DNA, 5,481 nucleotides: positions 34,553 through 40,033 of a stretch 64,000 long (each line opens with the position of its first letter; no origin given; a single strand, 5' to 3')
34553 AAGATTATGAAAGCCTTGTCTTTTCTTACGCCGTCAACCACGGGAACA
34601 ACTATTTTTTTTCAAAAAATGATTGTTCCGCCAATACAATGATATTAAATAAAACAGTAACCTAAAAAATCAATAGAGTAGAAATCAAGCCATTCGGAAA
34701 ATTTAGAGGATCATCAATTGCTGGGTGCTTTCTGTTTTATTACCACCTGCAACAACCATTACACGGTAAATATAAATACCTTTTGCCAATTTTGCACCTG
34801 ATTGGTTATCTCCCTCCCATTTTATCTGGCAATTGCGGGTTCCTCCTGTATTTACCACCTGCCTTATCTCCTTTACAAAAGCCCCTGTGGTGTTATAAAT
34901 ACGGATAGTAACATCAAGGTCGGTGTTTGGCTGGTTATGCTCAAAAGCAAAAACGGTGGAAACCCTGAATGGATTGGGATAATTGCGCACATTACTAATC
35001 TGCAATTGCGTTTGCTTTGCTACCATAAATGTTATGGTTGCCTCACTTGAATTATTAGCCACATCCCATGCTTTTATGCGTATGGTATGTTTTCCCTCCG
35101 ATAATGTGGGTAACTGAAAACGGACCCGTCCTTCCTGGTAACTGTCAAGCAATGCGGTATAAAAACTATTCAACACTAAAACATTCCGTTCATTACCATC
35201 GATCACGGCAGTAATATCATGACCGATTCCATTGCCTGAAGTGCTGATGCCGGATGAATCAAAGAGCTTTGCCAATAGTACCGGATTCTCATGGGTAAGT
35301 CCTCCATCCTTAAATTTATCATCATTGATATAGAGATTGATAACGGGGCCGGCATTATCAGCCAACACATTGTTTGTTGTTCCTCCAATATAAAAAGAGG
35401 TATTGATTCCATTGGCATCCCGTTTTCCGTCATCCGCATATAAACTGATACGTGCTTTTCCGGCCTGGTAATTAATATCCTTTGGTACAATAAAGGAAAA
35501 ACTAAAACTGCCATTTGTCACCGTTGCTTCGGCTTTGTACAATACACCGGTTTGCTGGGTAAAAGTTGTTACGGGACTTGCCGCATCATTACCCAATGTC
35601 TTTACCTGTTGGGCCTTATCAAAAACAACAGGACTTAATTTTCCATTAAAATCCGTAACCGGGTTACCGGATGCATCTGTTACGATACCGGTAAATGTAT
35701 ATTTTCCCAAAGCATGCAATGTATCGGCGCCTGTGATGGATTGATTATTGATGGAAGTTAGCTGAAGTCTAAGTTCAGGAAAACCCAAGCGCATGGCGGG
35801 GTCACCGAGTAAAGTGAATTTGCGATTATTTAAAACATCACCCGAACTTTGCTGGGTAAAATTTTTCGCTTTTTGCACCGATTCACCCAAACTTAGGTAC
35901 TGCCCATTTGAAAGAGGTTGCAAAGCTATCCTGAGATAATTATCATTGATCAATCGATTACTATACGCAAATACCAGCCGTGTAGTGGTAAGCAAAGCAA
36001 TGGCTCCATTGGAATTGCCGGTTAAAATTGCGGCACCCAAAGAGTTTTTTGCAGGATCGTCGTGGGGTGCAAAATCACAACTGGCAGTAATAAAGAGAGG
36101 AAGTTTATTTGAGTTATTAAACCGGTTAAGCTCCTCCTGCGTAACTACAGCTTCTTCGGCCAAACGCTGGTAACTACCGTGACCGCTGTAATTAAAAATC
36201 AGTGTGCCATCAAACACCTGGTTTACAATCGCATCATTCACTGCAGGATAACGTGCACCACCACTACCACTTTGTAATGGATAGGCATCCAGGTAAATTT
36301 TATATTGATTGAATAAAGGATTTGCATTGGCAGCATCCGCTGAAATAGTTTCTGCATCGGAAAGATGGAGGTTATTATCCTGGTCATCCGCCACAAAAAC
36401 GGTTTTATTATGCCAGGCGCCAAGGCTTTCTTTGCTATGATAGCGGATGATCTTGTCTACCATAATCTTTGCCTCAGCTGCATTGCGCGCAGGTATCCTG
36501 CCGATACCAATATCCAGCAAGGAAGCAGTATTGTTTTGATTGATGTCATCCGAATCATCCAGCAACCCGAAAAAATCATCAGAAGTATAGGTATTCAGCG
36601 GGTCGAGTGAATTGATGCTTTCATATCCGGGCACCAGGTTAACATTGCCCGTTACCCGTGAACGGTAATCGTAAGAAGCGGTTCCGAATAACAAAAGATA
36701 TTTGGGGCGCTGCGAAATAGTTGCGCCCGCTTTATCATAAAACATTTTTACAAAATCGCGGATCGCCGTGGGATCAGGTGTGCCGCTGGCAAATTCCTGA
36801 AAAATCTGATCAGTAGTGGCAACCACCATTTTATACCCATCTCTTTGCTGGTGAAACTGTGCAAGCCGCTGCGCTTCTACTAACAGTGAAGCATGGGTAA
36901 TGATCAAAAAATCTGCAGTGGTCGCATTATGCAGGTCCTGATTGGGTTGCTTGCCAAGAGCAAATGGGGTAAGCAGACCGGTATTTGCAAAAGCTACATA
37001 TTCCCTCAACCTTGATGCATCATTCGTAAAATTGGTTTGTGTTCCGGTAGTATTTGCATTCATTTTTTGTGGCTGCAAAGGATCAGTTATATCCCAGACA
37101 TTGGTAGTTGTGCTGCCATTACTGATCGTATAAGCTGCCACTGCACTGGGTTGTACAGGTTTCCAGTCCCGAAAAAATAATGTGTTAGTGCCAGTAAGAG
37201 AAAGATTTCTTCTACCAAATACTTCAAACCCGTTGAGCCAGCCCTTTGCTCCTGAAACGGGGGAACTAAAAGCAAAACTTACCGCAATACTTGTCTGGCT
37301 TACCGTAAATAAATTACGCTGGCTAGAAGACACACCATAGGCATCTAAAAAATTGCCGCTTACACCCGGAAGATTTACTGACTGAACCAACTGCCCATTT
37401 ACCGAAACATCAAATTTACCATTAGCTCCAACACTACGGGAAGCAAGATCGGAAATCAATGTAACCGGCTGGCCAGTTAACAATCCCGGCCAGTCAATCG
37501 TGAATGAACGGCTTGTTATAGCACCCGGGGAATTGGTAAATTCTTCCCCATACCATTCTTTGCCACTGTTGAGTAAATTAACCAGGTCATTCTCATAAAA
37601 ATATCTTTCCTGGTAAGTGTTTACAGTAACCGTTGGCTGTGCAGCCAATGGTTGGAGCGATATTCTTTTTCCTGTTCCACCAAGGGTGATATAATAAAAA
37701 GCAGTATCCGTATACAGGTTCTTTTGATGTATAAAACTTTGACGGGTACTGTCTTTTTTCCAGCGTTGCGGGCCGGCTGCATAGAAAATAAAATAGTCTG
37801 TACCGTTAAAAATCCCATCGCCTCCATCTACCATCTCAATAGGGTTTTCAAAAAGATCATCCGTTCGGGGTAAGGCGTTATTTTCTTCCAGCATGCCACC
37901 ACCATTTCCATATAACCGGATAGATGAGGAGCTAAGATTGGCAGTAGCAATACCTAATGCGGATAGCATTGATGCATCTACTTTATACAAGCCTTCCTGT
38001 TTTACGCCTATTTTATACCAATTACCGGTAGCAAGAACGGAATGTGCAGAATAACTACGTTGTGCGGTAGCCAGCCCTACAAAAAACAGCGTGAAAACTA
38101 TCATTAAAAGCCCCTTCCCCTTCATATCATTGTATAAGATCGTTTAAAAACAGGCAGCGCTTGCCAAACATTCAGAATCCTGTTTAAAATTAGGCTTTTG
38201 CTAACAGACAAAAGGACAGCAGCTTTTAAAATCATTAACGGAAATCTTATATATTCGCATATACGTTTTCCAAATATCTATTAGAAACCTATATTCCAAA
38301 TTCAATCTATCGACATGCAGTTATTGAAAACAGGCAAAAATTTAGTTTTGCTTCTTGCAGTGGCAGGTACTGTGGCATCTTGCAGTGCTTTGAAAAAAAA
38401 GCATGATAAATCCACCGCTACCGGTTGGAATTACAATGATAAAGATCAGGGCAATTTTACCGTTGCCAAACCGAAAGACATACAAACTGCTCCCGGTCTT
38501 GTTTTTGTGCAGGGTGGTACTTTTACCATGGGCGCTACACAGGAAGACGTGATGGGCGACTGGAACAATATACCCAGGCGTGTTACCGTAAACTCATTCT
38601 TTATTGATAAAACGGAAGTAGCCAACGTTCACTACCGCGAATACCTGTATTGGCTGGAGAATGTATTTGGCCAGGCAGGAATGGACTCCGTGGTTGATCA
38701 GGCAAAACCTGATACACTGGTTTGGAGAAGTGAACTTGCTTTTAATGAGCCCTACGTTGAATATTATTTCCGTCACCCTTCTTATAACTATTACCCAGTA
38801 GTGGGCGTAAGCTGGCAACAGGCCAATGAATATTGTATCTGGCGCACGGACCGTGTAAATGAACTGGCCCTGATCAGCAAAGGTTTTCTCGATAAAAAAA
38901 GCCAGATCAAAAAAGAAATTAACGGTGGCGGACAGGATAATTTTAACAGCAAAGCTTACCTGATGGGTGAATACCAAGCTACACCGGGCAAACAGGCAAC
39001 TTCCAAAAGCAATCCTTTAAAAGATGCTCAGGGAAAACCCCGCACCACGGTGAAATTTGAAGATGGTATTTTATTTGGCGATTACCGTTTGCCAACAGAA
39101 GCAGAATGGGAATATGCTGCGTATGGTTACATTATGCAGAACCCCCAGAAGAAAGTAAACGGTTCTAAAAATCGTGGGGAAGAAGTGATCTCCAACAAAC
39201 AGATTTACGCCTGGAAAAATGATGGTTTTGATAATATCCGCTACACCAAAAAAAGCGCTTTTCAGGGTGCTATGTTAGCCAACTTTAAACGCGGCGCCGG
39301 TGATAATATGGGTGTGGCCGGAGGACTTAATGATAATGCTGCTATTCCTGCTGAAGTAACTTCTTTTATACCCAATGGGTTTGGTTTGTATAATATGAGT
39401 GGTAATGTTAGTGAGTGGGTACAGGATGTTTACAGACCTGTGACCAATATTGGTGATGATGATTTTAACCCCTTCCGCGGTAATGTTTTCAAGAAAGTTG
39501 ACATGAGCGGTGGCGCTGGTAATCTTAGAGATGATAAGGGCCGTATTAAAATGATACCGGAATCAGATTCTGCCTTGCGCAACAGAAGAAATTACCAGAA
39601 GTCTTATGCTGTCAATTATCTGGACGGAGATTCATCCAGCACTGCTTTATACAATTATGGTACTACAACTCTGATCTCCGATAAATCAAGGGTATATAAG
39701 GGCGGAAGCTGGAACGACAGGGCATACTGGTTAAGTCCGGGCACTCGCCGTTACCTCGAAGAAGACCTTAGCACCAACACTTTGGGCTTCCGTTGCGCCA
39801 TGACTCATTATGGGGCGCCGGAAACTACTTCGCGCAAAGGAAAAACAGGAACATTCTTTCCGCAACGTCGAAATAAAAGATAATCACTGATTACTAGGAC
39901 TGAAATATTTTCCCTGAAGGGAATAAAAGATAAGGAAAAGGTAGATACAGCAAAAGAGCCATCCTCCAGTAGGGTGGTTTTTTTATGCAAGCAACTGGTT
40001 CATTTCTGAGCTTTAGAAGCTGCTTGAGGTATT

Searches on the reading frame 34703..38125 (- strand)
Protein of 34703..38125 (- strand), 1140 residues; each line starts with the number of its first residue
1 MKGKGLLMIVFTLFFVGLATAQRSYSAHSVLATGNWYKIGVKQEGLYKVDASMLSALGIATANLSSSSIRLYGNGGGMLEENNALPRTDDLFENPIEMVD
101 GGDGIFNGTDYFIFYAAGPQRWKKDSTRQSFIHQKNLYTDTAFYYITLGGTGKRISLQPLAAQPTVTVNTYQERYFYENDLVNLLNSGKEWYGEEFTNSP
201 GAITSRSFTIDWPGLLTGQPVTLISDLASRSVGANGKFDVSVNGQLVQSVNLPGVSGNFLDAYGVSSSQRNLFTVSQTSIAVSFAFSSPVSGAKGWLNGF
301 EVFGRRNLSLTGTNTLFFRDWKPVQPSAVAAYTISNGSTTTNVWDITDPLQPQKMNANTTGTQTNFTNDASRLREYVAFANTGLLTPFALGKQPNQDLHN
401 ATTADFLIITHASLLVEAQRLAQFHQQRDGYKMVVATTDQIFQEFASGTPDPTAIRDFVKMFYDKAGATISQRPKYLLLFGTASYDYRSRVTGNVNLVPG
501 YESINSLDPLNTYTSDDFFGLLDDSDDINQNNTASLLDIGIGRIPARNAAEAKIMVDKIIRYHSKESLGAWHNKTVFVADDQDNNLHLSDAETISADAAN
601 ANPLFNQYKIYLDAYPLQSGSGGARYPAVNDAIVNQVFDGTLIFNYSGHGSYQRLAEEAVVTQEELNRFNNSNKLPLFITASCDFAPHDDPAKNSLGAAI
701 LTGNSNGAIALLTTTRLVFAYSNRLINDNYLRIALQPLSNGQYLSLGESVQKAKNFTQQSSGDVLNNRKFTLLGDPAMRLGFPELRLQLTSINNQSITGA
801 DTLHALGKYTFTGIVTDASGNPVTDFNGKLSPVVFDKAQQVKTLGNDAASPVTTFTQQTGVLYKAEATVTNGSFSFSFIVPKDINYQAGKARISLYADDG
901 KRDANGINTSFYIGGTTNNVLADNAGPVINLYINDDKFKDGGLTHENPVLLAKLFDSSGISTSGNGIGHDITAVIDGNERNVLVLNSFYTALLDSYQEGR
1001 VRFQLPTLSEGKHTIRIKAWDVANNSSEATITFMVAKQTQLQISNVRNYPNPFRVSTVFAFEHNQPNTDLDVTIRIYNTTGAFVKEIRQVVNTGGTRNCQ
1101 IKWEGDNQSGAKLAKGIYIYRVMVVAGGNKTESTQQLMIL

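Call 32: search_protein_families(library=pfam, max_evalue=0.00001, proteins=[window:34703-38125:-])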
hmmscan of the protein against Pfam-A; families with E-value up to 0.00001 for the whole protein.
window:34703-38125:- (1140 aa): 2 families
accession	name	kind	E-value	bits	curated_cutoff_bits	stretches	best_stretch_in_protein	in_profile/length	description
PF01364.23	Peptidase_C25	-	1.3e-100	337.7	23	1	406-780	1-374/374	Peptidase family C25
PF13860.13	FlgD_ig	-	2.3e-06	27.9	27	0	1059-1123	12-74/79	FlgD Ig-like domain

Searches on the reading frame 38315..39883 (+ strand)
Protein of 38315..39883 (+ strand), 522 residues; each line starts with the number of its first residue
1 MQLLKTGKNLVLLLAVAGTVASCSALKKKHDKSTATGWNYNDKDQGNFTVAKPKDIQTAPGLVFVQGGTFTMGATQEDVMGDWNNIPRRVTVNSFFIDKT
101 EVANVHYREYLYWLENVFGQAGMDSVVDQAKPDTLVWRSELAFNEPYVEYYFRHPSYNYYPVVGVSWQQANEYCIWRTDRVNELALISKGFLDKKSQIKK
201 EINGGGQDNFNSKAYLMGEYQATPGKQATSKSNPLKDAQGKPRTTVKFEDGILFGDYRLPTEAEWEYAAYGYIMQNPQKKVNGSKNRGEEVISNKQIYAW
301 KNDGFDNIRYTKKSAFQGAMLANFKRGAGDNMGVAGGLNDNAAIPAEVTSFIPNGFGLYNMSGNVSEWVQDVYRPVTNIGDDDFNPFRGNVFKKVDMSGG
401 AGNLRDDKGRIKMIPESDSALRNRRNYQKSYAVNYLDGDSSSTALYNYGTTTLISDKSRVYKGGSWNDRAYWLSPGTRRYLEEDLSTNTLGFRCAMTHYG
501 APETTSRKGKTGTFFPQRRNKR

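Call 32: search_protein_families(library=pfam, max_evalue=0.00001, proteins=[window:38315-39883:+])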
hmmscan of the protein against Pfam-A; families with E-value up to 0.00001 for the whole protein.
window:38315-39883:+ (522 aa): 1 family
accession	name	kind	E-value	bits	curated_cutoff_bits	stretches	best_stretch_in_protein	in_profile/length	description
PF03781.23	FGE-sulfatase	-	9.7e-38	130.7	23.3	1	59-375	2-195/255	Sulfatase-modifying factor enzyme 1-like domain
